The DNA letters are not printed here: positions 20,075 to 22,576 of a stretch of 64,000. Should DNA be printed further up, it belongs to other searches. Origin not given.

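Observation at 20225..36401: Catabolic island pairing a GRE with only redox enzymes and a sugar-type uptake system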

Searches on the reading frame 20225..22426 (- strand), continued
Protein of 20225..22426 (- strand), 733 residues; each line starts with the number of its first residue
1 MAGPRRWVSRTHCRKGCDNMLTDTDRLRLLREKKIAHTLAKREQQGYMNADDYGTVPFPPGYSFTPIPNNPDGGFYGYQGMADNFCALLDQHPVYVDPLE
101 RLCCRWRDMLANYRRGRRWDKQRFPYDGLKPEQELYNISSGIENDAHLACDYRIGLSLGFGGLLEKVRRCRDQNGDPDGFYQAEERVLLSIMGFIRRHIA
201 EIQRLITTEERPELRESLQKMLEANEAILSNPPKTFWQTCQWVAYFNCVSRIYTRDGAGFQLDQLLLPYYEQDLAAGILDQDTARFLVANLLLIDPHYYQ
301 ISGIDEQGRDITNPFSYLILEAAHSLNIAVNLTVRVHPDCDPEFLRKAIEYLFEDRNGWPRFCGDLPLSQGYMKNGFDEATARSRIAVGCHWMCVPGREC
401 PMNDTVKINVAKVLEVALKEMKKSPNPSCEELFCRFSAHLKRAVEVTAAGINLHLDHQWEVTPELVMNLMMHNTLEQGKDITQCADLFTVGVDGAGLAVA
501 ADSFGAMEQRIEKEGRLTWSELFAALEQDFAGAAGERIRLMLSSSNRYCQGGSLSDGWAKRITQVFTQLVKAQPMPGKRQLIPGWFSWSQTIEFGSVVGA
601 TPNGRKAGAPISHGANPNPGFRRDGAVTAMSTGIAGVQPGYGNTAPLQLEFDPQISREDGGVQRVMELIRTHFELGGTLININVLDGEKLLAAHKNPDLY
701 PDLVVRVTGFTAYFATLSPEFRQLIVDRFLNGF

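Call 49: search_protein_families(library=pfam, proteins=[L038:11164-12147:+, L071:6442-7494:-, L018:5004-5969:+, L021:2447-3826:+, L016:6256-7086:+, L018:4092-4880:+, L018:5899-7311:+, L082:6623-7627:+, L097:12606-13619:+, L097:13644-16604:+])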
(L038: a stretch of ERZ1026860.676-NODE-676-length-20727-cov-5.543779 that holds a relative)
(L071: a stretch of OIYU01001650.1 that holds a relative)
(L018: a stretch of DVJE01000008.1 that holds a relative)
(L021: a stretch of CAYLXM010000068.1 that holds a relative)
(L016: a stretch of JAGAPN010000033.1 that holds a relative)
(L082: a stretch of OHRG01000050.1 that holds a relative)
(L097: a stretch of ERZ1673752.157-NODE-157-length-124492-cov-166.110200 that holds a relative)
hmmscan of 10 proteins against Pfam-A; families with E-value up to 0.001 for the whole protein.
L038:11164-12147:+ (327 aa): 2 families
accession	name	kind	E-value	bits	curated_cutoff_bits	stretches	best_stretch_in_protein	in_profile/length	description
PF00005.33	ABC_tran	-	3.8e-29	102.5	25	1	30-170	2-136/137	ABC transporter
PF13304.12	AAA_21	-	1.9e-05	25.4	27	0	137-200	232-299/304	AAA domain, putative AbiEii toxin, Type IV TA system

L071:6442-7494:- (350 aa): 0 families

L018:5004-5969:+ (321 aa): 1 family
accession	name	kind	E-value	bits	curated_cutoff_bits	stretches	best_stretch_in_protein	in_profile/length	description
PF21621.3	MPI_cupin_dom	-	4.4e-06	27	27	1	267-315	24-77/79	Mannose-6-phosphate isomerase, cupin domain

L021:2447-3826:+ (459 aa): 3 families
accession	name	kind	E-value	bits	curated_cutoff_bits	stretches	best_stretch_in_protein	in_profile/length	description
PF00083.30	Sugar_tr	-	1.9e-112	376.9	22.3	1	25-454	2-449/452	Sugar (and other) transporter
PF07690.21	MFS_1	-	1.3e-43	149.7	33.4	2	29-389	2-332/347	Major Facilitator Superfamily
PF06779.20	MFS_4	-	3.1e-06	27.2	26.3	1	45-193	15-165/364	Uncharacterised MFS-type transporter YbfB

L016:6256-7086:+ (276 aa): 1 family
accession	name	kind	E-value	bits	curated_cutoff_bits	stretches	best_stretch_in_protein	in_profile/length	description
PF01261.30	AP_endonuc_2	-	3.5e-30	105.9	31.1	1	42-259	3-231/249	Xylose isomerase-like TIM barrel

L018:4092-4880:+ (262 aa): 5 families
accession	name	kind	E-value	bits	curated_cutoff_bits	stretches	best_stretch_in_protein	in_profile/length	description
PF00455.28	DeoRC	-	3.9e-47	160.6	31.8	1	87-243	2-160/160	DeoR C terminal sensor domain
PF08220.18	HTH_DeoR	-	4.8e-16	58.7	21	1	19-72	1-54/57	DeoR-like helix-turn-helix domain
PF08279.18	HTH_11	-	2.2e-06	27.9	25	1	19-59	1-42/55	HTH domain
PF00392.27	GntR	-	0.00025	21.1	27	1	34-70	26-62/64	Bacterial regulatory proteins, gntR family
PF12116.14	SpoIIID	-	0.00062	20.3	27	0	16-54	4-41/82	Stage III sporulation protein D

L018:5899-7311:+ (470 aa): 2 families
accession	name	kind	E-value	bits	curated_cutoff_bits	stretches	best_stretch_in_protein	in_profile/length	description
PF03727.22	Hexokinase_2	-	4.8e-31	108.4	24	1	246-463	2-241/242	Hexokinase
PF00349.27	Hexokinase_1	-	6.6e-16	59.1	24.3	1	70-234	24-200/201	Hexokinase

L082:6623-7627:+ (334 aa): 1 family
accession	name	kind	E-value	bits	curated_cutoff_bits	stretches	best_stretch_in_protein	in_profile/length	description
PF01261.30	AP_endonuc_2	-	1.4e-32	113.8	31.1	1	68-327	3-247/249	Xylose isomerase-like TIM barrel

L097:12606-13619:+ (337 aa): 1 family
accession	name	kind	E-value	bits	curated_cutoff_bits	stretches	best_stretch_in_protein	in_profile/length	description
PF06379.18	RhaT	-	3.2e-39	135.6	27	1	2-332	2-337/344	L-rhamnose-proton symport protein (RhaT)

L097:13644-16604:+ (986 aa): 5 families
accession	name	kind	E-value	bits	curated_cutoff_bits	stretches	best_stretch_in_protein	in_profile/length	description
PF00593.30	TonB_dep_Rec_b-barrel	-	3e-19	70.6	27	1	422-945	55-436/436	TonB dependent receptor-like, beta-barrel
PF13715.12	CarbopepD_reg_2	-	7.2e-17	61.6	32.2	1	44-123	1-87/88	CarboxypepD_reg-like domain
PF07715.20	Plug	-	2.4e-14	54.2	23.9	1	132-241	2-107/107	TonB-dependent Receptor Plug Domain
PF13620.12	CarboxypepD_reg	-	7.1e-11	42.8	32.3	1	44-104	2-68/82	Carboxypeptidase regulatory-like domain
PF20598.4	DUF6795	-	0.00045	20.9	27.4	0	44-85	1-48/103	Domain of unknown function (DUF6795)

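Call 52: search_protein_families(library=pfam, proteins=[L097:12161-12601:+, L062:5622-6791:+, L088:6656-8503:+, L092:4157-5215:+, L092:5231-7309:+, L100:6896-7717:+, L087:397-1422:+, L099:12215-12985:+, L099:12985-14106:+, L105:12145-12963:+])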
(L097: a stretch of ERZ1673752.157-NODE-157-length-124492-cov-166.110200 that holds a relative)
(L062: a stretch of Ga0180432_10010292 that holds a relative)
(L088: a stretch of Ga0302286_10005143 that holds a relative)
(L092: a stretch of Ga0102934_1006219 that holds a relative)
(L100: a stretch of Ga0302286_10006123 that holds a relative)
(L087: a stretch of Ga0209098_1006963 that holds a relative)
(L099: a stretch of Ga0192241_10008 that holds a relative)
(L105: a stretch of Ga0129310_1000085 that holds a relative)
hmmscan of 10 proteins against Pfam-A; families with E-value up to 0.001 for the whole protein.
L097:12161-12601:+ (146 aa): 0 families

L062:5622-6791:+ (389 aa): 5 families
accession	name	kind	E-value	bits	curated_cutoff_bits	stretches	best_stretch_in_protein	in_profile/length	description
PF13088.12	BNR_2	-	2.5e-36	125.9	31.4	1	72-340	14-277/277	BNR repeat-like domain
PF13859.12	BNR_3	-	1.7e-13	51.1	27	1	47-261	2-214/308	BNR repeat-like domain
PF24316.1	Tli3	-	3.1e-07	31.2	27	0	173-210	62-97/129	T6SS Tli3 immunity protein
PF02012.26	BNR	-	3.2e-07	29.8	27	0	200-210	1-11/12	BNR/Asp-box repeat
PF15902.12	Sortilin-Vps10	-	0.0006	19.1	33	0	199-319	3-114/446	Sortilin, neurotensin receptor 3,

L088:6656-8503:+ (616 aa): 2 families
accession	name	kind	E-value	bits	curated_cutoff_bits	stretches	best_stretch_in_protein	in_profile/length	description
PF07971.18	Glyco_hydro_92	-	3.5e-118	396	24.6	1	277-615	2-340/464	Glycosyl hydrolase family 92 catalytic domain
PF17678.7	Glyco_hydro_92N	-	5.1e-44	151.3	34.5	1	39-255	1-204/236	Glycosyl hydrolase family 92 N-terminal domain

L092:4157-5215:+ (352 aa): 1 family
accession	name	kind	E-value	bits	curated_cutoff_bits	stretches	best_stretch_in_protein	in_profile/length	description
PF18962.6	Por_Secre_tail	-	1.6e-15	57.6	27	1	282-350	1-74/75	Secretion system C-terminal sorting domain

L092:5231-7309:+ (692 aa): 1 family
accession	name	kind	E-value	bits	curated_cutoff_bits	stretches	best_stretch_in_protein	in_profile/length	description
PF01030.30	Recep_L_domain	-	2.8e-11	44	21.8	0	181-256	4-80/112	Receptor L domain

L100:6896-7717:+ (274 aa): 1 family
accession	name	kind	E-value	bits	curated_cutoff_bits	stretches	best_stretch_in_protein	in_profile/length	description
PF08531.16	Bac_rhamnosid_N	-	1.7e-12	47.9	25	1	93-244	4-156/172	Alpha-L-rhamnosidase N-terminal domain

L087:397-1422:+ (341 aa): 1 family
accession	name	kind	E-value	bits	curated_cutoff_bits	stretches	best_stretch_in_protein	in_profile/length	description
PF01208.23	URO-D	-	6.3e-70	236.3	23.9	1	5-339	4-346/346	Uroporphyrinogen decarboxylase (URO-D)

L099:12215-12985:+ (256 aa): 0 families

L099:12985-14106:+ (373 aa): 3 families
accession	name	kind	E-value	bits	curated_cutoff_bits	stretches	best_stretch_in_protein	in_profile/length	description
PF21621.3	MPI_cupin_dom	-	2.4e-08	34.3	27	1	295-356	8-69/79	Mannose-6-phosphate isomerase, cupin domain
PF07883.17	Cupin_2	-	3.2e-07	30.4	27.2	0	319-354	21-54/70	Cupin domain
PF20511.4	PMI_typeI_cat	-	7.3e-06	26.6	22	1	78-134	57-110/143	Phosphomannose isomerase type I, catalytic domain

L105:12145-12963:+ (272 aa): 0 families
